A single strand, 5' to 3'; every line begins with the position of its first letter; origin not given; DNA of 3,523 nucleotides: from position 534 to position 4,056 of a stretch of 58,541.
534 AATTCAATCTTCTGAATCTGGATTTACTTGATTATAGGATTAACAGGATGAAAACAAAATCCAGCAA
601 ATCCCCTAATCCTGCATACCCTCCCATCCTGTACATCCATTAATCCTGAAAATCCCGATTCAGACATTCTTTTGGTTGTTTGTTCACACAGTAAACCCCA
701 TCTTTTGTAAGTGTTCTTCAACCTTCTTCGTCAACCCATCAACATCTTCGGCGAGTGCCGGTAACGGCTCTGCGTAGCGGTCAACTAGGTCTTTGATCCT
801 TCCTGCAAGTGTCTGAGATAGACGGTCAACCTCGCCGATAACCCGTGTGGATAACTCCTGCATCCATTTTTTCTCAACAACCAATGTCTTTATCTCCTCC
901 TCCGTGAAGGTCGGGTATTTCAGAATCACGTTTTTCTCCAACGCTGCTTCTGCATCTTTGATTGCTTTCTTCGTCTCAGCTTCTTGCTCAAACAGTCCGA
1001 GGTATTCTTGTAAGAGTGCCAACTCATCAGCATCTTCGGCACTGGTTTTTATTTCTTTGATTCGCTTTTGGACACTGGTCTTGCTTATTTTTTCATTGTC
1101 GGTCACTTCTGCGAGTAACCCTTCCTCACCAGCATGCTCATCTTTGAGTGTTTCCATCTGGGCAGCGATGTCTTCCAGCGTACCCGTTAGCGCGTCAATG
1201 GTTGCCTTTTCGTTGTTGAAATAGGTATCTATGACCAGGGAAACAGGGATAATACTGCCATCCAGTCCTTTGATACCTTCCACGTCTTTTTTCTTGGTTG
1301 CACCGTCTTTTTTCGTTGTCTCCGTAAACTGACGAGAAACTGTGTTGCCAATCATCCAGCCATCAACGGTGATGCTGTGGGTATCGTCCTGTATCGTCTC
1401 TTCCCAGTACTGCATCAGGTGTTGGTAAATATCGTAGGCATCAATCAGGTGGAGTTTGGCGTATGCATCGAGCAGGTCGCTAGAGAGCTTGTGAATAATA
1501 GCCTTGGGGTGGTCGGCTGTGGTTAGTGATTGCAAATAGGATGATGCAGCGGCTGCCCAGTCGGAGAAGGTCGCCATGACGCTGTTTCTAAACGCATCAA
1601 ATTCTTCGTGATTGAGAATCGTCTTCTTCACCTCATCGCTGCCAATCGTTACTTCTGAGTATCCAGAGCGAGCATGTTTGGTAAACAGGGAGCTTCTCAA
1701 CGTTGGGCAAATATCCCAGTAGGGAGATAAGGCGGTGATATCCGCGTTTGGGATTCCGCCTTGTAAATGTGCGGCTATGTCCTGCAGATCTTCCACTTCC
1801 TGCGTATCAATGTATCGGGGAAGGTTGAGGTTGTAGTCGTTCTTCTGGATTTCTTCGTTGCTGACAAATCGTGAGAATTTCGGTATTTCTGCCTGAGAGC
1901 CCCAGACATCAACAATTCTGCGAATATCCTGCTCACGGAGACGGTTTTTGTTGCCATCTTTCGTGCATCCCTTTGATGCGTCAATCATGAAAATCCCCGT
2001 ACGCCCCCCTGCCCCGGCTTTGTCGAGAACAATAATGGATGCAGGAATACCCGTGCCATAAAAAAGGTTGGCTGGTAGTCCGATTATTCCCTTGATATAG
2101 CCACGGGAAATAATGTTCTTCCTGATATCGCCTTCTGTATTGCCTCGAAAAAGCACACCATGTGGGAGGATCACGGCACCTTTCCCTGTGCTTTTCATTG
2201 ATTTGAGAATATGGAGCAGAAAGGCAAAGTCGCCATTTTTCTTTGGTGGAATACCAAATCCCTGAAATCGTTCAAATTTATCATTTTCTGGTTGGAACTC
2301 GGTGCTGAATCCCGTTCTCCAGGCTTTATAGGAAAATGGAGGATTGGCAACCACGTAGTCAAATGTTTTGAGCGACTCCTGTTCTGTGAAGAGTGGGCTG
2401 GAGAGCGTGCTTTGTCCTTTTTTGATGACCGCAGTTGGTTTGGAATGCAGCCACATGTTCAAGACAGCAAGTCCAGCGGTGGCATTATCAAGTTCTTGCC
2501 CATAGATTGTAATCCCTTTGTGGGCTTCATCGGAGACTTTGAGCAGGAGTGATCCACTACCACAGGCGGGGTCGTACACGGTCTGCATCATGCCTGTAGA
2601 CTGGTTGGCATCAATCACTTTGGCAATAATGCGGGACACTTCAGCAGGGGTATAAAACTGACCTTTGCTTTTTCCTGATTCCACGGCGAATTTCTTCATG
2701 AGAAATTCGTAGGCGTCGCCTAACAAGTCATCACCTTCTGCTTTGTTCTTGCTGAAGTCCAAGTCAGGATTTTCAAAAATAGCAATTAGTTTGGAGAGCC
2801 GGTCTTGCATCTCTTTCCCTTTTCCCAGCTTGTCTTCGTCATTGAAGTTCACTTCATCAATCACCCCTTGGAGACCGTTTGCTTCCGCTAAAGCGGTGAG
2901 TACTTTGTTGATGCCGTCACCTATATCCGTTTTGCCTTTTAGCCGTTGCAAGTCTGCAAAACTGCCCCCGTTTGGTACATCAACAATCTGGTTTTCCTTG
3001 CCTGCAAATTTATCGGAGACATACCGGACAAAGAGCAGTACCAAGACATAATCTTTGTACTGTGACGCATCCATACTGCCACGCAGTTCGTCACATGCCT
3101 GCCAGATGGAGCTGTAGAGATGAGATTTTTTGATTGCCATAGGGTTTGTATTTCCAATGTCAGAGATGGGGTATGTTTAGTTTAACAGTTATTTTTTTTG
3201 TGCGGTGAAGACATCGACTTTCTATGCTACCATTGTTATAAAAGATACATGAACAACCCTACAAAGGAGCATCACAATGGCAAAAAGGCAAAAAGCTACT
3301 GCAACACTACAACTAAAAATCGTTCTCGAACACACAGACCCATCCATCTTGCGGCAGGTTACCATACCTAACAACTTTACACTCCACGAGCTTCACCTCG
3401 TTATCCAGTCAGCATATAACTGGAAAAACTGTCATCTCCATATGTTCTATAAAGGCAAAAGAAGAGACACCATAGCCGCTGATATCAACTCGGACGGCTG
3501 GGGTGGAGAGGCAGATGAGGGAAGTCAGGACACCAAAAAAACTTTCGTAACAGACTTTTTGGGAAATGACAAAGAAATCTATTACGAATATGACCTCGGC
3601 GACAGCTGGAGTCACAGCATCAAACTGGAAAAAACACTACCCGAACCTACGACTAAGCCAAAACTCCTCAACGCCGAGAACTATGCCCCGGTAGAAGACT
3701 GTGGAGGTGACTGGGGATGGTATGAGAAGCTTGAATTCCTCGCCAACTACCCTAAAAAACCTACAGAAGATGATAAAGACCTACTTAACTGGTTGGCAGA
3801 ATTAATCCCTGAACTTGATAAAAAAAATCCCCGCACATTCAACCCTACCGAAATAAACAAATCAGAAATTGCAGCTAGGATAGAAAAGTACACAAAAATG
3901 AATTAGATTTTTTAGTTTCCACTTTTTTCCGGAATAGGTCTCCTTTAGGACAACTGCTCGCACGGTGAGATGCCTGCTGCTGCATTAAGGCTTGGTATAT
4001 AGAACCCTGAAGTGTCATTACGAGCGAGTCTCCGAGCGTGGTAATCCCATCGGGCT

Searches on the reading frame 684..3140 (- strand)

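Call 10: search_protein_families(library=pfam, proteins=[window:684-3140:-], max_evalue=0.01)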
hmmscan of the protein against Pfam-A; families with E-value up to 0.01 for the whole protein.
window:684-3140:- (818 aa): 4 families
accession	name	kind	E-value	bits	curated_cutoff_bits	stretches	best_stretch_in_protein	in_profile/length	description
PF02384.22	N6_Mtase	-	8.8e-99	331.2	20.4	1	137-451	3-310/311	N-6 DNA Methylase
PF12161.14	HsdM_N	-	9.3e-21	75.3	24.5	1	10-122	3-135/135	HsdM N-terminal domain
PF07669.17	Eco57I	-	0.00047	20.7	25.3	1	249-355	57-165/171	Eco57I restriction-modification methylase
PF03915.18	AIP3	-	0.00059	19.5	31.6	1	650-815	80-250/406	Actin interacting protein 3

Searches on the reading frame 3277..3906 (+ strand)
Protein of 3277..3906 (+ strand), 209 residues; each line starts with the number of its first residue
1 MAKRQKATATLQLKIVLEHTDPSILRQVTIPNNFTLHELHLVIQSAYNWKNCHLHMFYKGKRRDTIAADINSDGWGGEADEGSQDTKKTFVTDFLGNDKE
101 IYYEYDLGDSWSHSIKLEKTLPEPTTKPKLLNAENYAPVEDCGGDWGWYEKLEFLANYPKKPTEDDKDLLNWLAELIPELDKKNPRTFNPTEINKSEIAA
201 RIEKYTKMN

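Call 10: search_protein_families(library=pfam, proteins=[window:3277-3906:+], max_evalue=0.01)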
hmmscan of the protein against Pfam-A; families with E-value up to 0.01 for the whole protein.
window:3277-3906:+ (209 aa): 1 family
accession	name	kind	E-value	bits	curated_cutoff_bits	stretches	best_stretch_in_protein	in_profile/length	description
PF07929.16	PRiA4_ORF3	-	6.4e-41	140.4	26.6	1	11-176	3-163/173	Plasmid pRiA4b ORF-3-like protein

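Call 74: search_protein_families(library=padloc, proteins=[window:3277-3906:+], max_evalue=0.01)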
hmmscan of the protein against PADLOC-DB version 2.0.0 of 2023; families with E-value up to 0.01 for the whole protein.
window:3277-3906:+ (209 aa): 0 families

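Call 86: find_encoding_contigs(protein=window:3277-3906:+, flank=10000, max_places=10)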
Protein window:3277-3906:+ (209 aa): no gene with exactly this product is on record in the collection.
